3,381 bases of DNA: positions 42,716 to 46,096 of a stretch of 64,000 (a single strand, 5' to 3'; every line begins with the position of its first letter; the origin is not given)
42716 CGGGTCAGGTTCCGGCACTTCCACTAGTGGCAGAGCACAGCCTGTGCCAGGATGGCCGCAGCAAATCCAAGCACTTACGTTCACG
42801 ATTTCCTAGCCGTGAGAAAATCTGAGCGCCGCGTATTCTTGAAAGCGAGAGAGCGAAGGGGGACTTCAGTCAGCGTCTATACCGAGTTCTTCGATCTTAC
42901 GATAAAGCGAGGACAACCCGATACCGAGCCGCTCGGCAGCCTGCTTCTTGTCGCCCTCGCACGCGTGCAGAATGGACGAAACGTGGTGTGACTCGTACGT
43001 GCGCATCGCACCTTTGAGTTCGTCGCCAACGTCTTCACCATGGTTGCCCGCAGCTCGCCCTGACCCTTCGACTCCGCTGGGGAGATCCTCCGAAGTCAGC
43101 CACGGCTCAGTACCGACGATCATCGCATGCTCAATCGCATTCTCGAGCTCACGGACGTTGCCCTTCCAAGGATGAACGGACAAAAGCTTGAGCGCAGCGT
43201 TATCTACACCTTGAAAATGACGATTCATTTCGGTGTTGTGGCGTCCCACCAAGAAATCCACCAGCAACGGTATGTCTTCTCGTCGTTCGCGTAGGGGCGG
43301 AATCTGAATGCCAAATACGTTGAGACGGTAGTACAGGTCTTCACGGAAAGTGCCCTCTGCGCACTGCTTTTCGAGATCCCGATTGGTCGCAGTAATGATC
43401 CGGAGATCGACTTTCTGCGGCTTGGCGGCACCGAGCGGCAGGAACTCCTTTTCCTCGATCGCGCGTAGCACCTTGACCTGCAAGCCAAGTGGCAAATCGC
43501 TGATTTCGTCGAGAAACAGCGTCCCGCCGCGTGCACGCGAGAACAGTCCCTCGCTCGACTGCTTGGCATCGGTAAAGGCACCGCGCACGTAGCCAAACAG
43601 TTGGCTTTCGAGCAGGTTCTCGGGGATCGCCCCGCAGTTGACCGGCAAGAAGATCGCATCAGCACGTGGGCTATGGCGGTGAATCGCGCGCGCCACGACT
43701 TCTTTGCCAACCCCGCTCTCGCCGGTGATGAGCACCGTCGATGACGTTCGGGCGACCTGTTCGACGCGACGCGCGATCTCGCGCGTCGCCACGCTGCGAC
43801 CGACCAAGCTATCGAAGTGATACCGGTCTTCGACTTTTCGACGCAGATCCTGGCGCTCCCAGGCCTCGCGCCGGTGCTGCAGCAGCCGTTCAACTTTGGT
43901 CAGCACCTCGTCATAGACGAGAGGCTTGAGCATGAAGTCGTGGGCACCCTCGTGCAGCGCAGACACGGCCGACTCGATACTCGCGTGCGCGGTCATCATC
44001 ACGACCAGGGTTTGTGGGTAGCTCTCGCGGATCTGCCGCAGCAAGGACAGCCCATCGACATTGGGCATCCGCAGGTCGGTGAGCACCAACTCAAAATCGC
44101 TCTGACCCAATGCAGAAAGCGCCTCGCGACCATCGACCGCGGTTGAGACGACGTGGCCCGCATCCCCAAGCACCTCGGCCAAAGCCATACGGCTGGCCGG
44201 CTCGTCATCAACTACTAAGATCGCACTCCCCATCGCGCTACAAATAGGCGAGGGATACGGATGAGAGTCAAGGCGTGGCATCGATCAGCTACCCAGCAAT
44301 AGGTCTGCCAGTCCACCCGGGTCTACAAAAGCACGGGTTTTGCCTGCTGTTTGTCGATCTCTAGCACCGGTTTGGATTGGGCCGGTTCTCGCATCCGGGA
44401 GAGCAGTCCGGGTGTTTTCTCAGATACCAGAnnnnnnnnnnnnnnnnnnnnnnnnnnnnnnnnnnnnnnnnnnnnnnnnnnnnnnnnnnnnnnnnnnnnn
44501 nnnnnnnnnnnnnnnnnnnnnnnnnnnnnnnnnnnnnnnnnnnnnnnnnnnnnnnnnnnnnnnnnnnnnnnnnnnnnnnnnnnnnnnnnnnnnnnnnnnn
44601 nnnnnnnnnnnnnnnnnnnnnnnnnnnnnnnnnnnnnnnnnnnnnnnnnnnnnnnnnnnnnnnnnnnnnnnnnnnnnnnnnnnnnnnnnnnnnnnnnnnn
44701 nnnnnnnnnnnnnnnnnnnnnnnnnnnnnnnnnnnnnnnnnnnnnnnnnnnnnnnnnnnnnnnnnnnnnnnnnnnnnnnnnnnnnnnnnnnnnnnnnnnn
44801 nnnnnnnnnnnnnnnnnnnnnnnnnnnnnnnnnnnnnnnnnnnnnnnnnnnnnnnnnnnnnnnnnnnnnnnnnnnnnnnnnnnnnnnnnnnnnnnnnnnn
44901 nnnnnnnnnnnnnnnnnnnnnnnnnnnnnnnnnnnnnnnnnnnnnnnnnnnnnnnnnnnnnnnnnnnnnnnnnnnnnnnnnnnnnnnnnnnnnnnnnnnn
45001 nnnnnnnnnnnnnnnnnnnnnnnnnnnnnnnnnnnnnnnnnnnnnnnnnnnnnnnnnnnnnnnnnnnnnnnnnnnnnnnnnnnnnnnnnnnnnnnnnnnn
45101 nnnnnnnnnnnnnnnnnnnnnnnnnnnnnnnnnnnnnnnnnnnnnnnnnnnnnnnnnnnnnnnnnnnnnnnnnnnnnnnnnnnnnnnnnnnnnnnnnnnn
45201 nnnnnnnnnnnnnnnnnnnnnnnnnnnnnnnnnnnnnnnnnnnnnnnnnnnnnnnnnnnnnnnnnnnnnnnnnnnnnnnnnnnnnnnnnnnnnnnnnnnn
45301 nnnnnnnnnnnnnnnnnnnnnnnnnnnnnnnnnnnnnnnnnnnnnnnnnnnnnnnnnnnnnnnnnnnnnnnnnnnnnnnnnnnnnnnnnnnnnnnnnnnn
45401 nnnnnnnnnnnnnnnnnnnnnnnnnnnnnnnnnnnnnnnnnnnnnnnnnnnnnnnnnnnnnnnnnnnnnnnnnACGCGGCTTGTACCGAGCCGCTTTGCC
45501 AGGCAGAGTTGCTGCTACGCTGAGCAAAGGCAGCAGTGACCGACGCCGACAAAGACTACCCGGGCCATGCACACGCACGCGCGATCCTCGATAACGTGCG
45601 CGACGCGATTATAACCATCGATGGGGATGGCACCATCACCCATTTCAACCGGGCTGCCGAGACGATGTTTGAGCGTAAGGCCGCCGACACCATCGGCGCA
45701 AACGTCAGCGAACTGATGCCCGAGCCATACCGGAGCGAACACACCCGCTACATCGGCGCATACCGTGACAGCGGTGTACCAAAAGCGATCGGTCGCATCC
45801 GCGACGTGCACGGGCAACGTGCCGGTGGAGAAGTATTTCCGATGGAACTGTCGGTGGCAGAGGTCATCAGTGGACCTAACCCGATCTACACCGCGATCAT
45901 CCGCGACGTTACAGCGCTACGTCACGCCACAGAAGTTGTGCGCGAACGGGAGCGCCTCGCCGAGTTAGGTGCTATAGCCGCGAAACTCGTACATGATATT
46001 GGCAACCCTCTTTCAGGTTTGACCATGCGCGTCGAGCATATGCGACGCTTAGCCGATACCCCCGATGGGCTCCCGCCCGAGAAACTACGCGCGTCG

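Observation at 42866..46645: Sigma-54 module: an NtrC-type activator divergent from a -24/-12 promoter driving a DHOD-like flavoprotein and a PAS histidine kinase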

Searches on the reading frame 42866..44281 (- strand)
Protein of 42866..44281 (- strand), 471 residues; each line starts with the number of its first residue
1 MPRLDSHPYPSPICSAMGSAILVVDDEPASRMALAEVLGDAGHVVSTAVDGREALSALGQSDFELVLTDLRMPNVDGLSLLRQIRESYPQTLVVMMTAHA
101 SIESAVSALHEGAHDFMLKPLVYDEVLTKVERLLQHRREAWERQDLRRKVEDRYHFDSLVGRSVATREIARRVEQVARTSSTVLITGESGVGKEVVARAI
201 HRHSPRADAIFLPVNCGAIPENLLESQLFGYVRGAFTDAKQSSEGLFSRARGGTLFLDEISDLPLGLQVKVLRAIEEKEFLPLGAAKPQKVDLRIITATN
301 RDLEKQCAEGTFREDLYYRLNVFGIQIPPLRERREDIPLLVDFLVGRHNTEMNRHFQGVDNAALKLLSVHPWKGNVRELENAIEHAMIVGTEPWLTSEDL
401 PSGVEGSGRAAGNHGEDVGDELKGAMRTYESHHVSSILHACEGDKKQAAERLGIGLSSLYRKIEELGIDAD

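Call 3: search_protein_families(library=pfam, proteins=[window:42866-44281:-])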
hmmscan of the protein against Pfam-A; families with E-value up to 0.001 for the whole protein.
window:42866-44281:- (471 aa): 7 families
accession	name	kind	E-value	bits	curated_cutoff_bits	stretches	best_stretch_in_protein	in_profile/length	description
PF00158.32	Sigma54_activat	-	4.9e-68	228.5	20.2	1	159-325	1-167/168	Sigma-54 interaction domain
PF00072.30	Response_reg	-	2.1e-29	102.4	30.2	1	21-130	1-110/111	Response regulator receiver domain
PF25601.1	AAA_lid_14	-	4e-23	81.5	27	1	331-411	1-81/87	AAA+ ATPase lid domain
PF14532.12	Sigma54_activ_2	-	5.4e-23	82.2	25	1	160-330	1-138/138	Sigma-54 interaction domain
PF13191.12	AAA_16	-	1e-08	36.3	32.6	1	159-243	2-90/167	AAA ATPase domain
PF02954.25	HTH_8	-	2.8e-08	33.8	22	1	430-465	6-41/42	Bacterial regulatory protein, Fis family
PF07728.20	AAA_5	-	7.4e-06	26.4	22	1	183-301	2-123/139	AAA domain (dynein-related subfamily)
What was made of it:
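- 42866..44233 (-): bEBP gene: NtrC-type response regulator (REC, AAA+ sigma-54 interaction domain, Fis-type HTH), 455 aa. Asp53 is the predicted phospho-acceptor. The sigma-54 contact loop reads GAFTDA. Pfam Sigma54_activat 4.9e-68, Response_reg 2e-29, HTH_8 3e-8 (call 3).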

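Call 6: search_protein_families(library=ncbifam, proteins=[window:42866-44281:-])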
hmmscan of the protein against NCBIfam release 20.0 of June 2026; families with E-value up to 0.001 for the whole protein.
window:42866-44281:- (471 aa): 119 families (the best 25 are shown)
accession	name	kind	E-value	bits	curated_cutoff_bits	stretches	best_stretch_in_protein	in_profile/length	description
NF008469.0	PRK11361.1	equivalog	2.5e-130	435.3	714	1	20-469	6-457/461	acetoacetate metabolism transcriptional regulator AtoC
TIGR01818.1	ntrC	equivalog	1.1e-121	406.9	558.6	1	21-456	1-453/463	nitrogen regulation protein NR(I)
NF008176.1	PRK10923.1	equivalog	8.3e-108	360.9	620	1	20-405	5-386/469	nitrogen regulation protein NR(I)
NF051870.1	NAssimRespRegNtrX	equivalog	5.5e-105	351.9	600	1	20-468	3-452/452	nitrogen assimilation response regulator NtrX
TIGR02915.1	PEP_resp_reg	equivalog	5.6e-105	351.7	502.6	1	21-468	1-444/445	PEP-CTERM-box response regulator transcription factor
NF011695.0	PRK15115.1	equivalog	1.7e-103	346.8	763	1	18-464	6-434/445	two-component system response regulator GlrR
NF041946.1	LuxO_transreg_Vib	equivalog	8.6e-103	344.6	800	1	45-465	23-459/463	quorum-sensing sigma-54 dependent transcriptional regulator LuxO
NF007689.0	PRK10365.1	equivalog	8e-102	341.3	760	1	20-463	7-439/441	sigma-54-dependent response regulator transcription factor ZraR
NF041552.1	TF_PrdR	equivalog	2.9e-100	336.3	795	1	144-465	256-575/577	sigma-54 dependent transcriptional regulator PrdR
NF038308.1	RNA_repair_RtcR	equivalog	5.3e-94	316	650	1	95-416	116-448/530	RNA repair transcriptional activator RtcR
TIGR01817.1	nifA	equivalog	2.6e-91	307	528.85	1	137-400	176-438/534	nif-specific transcriptional activator NifA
NF003451.0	PRK05022.1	equivalog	4.7e-88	296.1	476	1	130-469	162-511/512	nitric oxide reductase transcriptional regulator NorR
NF050807.1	TransRegFlbDCaul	equivalog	1.4e-84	284.6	750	1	40-465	22-437/454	sigma-54-dependent transcriptional regulator FlbD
NF049963.1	RespRegFlgRCampy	domain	3.7e-84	283.1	750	1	23-464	5-425/429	fla regulon two-component system response regulator FlgR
TIGR02329.1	propionate_PrpR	equivalog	4.2e-81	273.2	499.2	1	131-464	186-525/526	propionate catabolism operon regulatory protein PrpR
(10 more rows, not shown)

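Call 48: find_homologous_proteins(query=window:42866-44233:-)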
Query window:42866-44233:- (455 aa): 8000 proteins with E <= 0.001 among 8000 candidates; the best 120 are listed.
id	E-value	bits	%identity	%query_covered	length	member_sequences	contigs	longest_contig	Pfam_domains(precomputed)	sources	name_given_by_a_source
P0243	7.7e-288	972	100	97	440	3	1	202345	PF00158.33,PF25601.2,PF02954.26,PF14532.13,PF07728.21,PF00072.31,PF13191.13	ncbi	-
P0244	3.6e-199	680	68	100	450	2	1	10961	PF00158.33,PF25601.2,PF02954.26,PF14532.13,PF07728.21,PF00072.31,PF13191.13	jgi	-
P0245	2.2e-196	671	67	100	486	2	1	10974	PF00158.33,PF25601.2,PF02954.26,PF14532.13,PF07728.21,PF00072.31,PF13191.13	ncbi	-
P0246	7.7e-195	666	66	100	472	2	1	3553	PF00158.33,PF25601.2,PF02954.26,PF14532.13,PF07728.21,PF00072.31,PF13191.13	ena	-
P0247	6.0e-194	663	66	99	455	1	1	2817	PF00158.33,PF25601.2,PF02954.26,PF14532.13,PF07728.21,PF00072.31,PF13191.13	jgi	-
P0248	1.2e-193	662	66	99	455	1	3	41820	PF00158.33,PF25601.2,PF02954.26,PF14532.13,PF07728.21,PF00072.31,PF13191.13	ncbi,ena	-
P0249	2.4e-193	661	65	99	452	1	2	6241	PF00158.33,PF25601.2,PF02954.26,PF14532.13,PF07728.21,PF00072.31,PF13191.13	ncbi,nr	ncbi:MAG: sigma-54-dependent Fis family transcriptional regulator [Deltaproteobacteria bacterium]|nr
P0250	3.6e-193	661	67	100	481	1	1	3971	PF00158.33,PF25601.2,PF02954.26,PF14532.13,PF07728.21,PF00072.31,PF13191.13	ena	-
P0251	3.6e-193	660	67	99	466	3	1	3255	PF00158.33,PF25601.2,PF02954.26,PF14532.13,PF07728.21,PF00072.31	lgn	-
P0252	5.0e-193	660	67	99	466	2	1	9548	PF00158.33,PF25601.2,PF02954.26,PF14532.13,PF07728.21,PF00072.31,PF13191.13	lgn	-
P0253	1.2e-192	659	66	99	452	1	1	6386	PF00158.33,PF25601.2,PF02954.26,PF14532.13,PF07728.21,PF00072.31,PF13191.13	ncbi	-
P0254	7.5e-192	656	66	99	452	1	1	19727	PF00158.33,PF25601.2,PF02954.26,PF14532.13,PF07728.21,PF00072.31,PF13191.13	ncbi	ncbi:MAG: sigma-54-dependent transcriptional regulator [Candidatus Binatia bacterium]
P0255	1.9e-191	655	66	99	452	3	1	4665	PF00158.33,PF25601.2,PF02954.26,PF14532.13,PF07728.21,PF00072.31,PF13191.13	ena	-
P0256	4.6e-191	654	67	99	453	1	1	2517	PF00158.33,PF25601.2,PF02954.26,PF14532.13,PF07728.21,PF00072.31,PF13191.13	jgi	jgi:DNA-binding NtrC family response regulator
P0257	9.9e-191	652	66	99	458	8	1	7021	PF00158.33,PF25601.2,PF02954.26,PF14532.13,PF07728.21,PF00072.31,PF13191.13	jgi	jgi:DNA-binding NtrC family response regulator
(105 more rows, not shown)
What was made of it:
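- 42866..44233 (-): It is 60-68% identical to a large orthologue group (call 48).
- On NtrC, AtoC, ZraR or other named bEBP equivalogs: It is an unnamed orthologue group (call 48).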

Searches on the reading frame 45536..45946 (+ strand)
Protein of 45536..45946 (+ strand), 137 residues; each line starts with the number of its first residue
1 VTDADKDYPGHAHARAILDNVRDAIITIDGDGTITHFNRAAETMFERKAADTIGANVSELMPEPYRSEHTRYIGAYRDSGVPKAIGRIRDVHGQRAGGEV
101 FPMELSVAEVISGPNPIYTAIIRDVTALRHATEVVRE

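Call 21: search_solved_structures(query=window:45536-45946:+, show_alignments=4)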
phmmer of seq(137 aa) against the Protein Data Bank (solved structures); distinct sequences matched with E-value up to 0.001: 14.
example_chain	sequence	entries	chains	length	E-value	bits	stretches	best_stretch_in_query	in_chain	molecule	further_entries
2cmn_A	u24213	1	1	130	1.6e-27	99.8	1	12-129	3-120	SENSOR PROTEIN FIXL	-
1dp6_A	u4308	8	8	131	7.6e-27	97.6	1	12-129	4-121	FIXL PROTEIN | SENSOR PROTEIN FIXL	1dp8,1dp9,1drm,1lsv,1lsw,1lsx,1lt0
8js5_A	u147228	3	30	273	4.1e-26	95.2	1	12-129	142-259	Sensor protein FixL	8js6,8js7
1y28_A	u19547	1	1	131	5.2e-26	94.9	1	12-129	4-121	Sensor protein fixL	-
1d06_A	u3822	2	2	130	3.7e-25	92.1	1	11-126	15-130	nitrogen fixation regulatory protein fixL | FIXL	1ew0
1xj4_A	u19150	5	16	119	4e-24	88.7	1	21-129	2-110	Sensor protein fixL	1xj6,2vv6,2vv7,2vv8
1xj2_A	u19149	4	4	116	1.4e-23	87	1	23-129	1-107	Sensor protein fixL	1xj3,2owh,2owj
1v9y_A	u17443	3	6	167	5.6e-09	39.8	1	2-127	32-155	Heme pas sensor protein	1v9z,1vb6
1s66_L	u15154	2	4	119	3.1e-08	37.4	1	17-125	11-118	Hypothetical protein yddU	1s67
9cdr_A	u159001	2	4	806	3.6e-08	37.2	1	2-127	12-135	Oxygen sensor protein DosP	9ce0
9cmf_A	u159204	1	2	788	1.3e-07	35.3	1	18-127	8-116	Oxygen sensor protein DosP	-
9bgv_A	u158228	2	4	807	2.5e-07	34.4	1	2-127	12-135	Oxygen sensor protein DosP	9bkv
9clo_A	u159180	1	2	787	9.3e-07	32.6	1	18-127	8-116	Oxygen sensor protein DosP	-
10jx_A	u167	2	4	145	1.6e-06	31.8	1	16-125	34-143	Multi-sensor signal transduction histidine kinase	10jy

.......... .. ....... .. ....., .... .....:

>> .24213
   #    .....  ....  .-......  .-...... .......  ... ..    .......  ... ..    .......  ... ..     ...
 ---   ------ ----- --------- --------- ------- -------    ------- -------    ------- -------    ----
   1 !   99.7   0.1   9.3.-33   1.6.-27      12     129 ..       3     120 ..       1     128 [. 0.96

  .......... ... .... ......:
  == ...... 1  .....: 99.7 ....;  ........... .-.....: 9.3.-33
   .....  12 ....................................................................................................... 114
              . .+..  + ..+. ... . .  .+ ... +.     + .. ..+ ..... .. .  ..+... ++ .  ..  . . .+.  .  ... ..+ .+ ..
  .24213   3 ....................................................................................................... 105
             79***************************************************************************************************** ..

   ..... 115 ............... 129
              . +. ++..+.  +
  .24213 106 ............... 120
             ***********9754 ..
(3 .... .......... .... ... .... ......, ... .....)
